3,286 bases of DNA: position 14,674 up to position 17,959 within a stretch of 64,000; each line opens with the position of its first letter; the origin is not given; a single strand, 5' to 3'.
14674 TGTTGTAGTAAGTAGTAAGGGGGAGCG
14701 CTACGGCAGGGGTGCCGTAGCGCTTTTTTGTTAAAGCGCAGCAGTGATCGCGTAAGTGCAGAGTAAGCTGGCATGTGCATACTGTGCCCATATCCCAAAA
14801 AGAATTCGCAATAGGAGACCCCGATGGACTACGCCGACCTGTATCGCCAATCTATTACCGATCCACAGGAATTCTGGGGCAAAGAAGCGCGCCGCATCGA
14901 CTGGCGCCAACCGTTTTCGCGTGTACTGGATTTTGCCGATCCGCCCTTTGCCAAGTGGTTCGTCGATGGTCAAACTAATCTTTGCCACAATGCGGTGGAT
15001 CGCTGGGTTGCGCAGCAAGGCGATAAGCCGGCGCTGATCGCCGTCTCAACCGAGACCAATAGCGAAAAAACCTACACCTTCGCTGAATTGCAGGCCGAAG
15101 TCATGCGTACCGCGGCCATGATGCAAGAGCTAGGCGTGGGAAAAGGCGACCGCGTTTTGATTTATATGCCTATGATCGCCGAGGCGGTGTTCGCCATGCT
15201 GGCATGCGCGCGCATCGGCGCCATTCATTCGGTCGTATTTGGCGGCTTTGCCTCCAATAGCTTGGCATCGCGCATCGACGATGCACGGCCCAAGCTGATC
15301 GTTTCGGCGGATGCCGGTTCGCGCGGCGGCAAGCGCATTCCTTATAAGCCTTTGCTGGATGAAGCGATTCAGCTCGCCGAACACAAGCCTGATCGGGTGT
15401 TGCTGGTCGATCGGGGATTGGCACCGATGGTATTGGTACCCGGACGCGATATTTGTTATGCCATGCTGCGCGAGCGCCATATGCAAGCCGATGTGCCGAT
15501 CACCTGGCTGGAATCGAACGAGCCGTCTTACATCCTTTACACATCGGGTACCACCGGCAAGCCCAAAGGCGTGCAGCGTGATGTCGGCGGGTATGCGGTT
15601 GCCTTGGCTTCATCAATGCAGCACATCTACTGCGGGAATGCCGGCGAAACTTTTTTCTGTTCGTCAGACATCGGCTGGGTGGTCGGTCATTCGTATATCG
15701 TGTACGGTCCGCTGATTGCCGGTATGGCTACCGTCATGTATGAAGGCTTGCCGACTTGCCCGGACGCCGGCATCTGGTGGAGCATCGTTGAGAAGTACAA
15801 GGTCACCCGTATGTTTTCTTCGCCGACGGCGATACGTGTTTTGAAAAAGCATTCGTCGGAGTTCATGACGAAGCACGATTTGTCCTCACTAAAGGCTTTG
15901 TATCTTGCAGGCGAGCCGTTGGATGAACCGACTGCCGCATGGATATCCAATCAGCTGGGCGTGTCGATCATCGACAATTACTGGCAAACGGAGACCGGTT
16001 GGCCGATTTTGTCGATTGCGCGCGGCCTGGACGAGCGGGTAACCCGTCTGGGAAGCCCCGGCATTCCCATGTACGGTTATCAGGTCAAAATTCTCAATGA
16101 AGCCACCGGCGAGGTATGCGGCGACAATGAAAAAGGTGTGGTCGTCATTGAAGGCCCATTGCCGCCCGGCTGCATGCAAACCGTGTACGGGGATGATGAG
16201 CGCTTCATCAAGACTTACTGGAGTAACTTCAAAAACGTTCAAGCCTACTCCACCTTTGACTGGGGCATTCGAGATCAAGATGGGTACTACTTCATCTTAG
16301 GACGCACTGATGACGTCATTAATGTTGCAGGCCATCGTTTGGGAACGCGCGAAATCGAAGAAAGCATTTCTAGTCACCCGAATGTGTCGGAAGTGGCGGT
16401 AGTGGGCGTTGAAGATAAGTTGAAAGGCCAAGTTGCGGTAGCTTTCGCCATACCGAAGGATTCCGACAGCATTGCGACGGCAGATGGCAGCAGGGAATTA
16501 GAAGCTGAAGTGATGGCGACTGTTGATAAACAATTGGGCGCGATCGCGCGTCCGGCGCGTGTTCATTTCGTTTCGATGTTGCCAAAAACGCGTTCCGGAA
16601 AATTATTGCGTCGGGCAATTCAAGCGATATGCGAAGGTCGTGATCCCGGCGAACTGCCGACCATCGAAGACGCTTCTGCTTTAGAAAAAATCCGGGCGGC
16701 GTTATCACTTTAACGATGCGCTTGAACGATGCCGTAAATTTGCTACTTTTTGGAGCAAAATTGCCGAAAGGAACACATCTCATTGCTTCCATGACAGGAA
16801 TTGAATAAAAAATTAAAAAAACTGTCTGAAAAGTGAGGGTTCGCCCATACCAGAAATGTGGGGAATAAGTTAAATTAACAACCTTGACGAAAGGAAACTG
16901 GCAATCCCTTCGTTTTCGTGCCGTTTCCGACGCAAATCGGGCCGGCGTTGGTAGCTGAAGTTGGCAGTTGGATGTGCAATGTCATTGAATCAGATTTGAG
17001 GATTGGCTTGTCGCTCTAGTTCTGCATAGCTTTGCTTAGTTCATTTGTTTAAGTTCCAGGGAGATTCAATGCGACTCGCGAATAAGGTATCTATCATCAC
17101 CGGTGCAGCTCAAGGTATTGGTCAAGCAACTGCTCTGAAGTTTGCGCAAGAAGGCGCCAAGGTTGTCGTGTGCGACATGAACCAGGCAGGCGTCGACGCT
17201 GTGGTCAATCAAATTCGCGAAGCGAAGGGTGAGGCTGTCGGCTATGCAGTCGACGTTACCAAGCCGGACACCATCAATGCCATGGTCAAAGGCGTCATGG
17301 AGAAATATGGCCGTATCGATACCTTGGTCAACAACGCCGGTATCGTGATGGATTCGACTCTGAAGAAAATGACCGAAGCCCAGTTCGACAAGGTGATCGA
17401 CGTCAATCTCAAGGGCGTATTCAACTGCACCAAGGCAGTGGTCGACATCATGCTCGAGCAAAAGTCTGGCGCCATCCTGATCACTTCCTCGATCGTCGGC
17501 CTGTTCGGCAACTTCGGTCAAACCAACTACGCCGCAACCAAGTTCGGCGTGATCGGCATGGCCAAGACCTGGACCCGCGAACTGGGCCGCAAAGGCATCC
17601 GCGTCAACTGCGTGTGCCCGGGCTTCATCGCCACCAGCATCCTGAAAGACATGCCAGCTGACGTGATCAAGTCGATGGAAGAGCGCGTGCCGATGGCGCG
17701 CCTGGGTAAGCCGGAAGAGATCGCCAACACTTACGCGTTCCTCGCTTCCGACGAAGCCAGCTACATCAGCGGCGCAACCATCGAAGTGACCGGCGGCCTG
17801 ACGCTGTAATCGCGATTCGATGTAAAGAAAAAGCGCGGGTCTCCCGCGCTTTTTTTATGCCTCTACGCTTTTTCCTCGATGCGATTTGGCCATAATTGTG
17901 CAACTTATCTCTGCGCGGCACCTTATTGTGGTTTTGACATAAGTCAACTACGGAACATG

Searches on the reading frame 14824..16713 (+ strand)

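Call 32: search_protein_families(library=ncbifam, proteins=[window:14824-16713:+], max_evalue=1e-10)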
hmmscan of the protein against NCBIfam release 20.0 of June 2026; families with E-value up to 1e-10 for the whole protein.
window:14824-16713:+ (629 aa): 90 families (the best 25 are shown)
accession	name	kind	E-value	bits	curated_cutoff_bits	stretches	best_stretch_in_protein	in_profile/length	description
NF007815.0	PRK10524.1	equivalog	0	1168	955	1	1-627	2-627/629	propionate--CoA ligase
TIGR02316.1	propion_prpE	equivalog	0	1139.8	827.4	1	1-627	1-626/628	propionate--CoA ligase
NF001208.0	PRK00174.1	subfamily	2.7e-208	693.4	657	1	2-626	28-644/649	acetate--CoA ligase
TIGR02188.1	Ac_CoA_lig_AcsA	equivalog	1.2e-207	691.1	724.95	1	2-625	6-628/629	acetate--CoA ligase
NF003313.0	PRK04319.1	equivalog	1.3e-102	343.9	729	1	44-616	36-574/574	acetate--CoA ligase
NF002937.0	PRK03584.1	subfamily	3.2e-89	299.9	639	1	2-625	37-650/657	acetoacetate--CoA ligase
TIGR01217.1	ac_ac_CoA_syn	equivalog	5.3e-66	223.1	520.9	1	2-614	36-635/652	acetoacetate--CoA ligase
NF004837.0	PRK06187.1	subfamily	5.2e-64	216.4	476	1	58-601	14-520/531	long-chain-fatty-acid--CoA ligase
NF047394.1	AcylCoAsynMbcS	equivalog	6.1e-58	196.7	850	1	224-599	162-516/525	acyl-CoA synthetase MbcS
NF005714.0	PRK07529.1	subfamily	1.2e-54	185.8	632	1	55-600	33-573/640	acyl-CoA synthetase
NF006182.0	PRK08316.1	subfamily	4.3e-49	167.4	663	1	52-600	11-514/523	fatty acyl-CoA synthetase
NF005676.0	PRK07470.1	equivalog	3.9e-48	164.4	774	1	58-604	26-530/544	acyl-CoA synthetase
TIGR01733.1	AA-adenyl-dom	subfamily_domain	1.1e-46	159.4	317.4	1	85-526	1-409/409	amino acid adenylation domain-containing protein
NF006181.0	PRK08314.1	subfamily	1.7e-46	158.6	705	1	81-601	47-552/563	long-chain-fatty-acid--CoA ligase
NF002966.0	PRK03640.1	equivalog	6.9e-46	156.8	556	1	209-601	118-478/483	o-succinylbenzoate--CoA ligase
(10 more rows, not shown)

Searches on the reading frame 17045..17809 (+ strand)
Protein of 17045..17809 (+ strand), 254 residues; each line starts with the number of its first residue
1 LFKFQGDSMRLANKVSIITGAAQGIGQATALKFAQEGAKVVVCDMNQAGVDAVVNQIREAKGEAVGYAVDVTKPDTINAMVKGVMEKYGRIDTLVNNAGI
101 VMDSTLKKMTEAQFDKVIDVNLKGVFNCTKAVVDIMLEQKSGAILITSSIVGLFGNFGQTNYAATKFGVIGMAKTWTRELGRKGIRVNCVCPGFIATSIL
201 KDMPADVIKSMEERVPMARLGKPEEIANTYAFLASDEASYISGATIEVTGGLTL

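Call 33: search_protein_families(library=ncbifam, proteins=[window:17045-17809:+], max_evalue=1e-40)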
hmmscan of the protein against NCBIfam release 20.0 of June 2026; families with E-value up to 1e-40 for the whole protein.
window:17045-17809:+ (254 aa): 107 families (the best 25 are shown)
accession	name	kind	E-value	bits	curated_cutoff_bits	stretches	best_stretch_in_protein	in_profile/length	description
NF004198.0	PRK05653.1-3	equivalog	7.7e-90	300.7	296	1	10-253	4-247/248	3-oxoacyl-ACP reductase FabG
TIGR01830.1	3oxo_ACP_reduc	equivalog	1.7e-87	293.1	297.75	1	17-252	2-238/239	3-oxoacyl-[acyl-carrier-protein] reductase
NF004197.0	PRK05653.1-1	equivalog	1.7e-75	253.9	332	1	8-253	2-247/249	3-oxoacyl-ACP reductase FabG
NF009466.0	PRK12826.1-2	subfamily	8.5e-75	251.4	222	1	13-252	3-244/248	3-oxoacyl-ACP reductase FabG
NF052558.1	MBtsdlDhBudC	equivalog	3e-72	243.2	270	1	12-253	2-242/250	meso-2,3-butanediol dehydrogenase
NF004818.0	PRK06172.1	equivalog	4.9e-72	242.3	336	1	8-253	2-251/253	SDR family oxidoreductase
NF005559.1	PRK07231.1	subfamily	1.1e-71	241.3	215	1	10-253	1-248/249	glucose 1-dehydrogenase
TIGR01829.1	AcAcCoA_reduct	subfamily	6.7e-71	238.8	302.1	1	14-253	1-241/242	acetoacetyl-CoA reductase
NF006072.0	PRK08217.1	subfamily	4.9e-70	236.2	298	1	9-254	1-253/253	3-ketoacyl-(acyl-carrier-protein) reductase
NF004791.0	PRK06138.1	equivalog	1.7e-68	230.6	312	1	9-253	1-250/252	SDR family oxidoreductase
NF009464.0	PRK12824.1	subfamily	2.4e-68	230.4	269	1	13-252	2-242/245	3-oxoacyl-ACP reductase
NF009468.0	PRK12826.1-4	equivalog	9.3e-68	228.7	318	1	10-254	4-249/256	SDR family oxidoreductase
NF004199.0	PRK05653.1-4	equivalog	1.4e-66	224.6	301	1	9-253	1-246/247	3-oxoacyl-ACP reductase FabG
NF004202.0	PRK05653.2-2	equivalog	1.6e-64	217.9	333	1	11-253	5-248/259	3-oxoacyl-ACP reductase FabG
NF006080.0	PRK08226.1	equivalog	1.3e-62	211.6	356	1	10-254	3-255/263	SDR family oxidoreductase UcpA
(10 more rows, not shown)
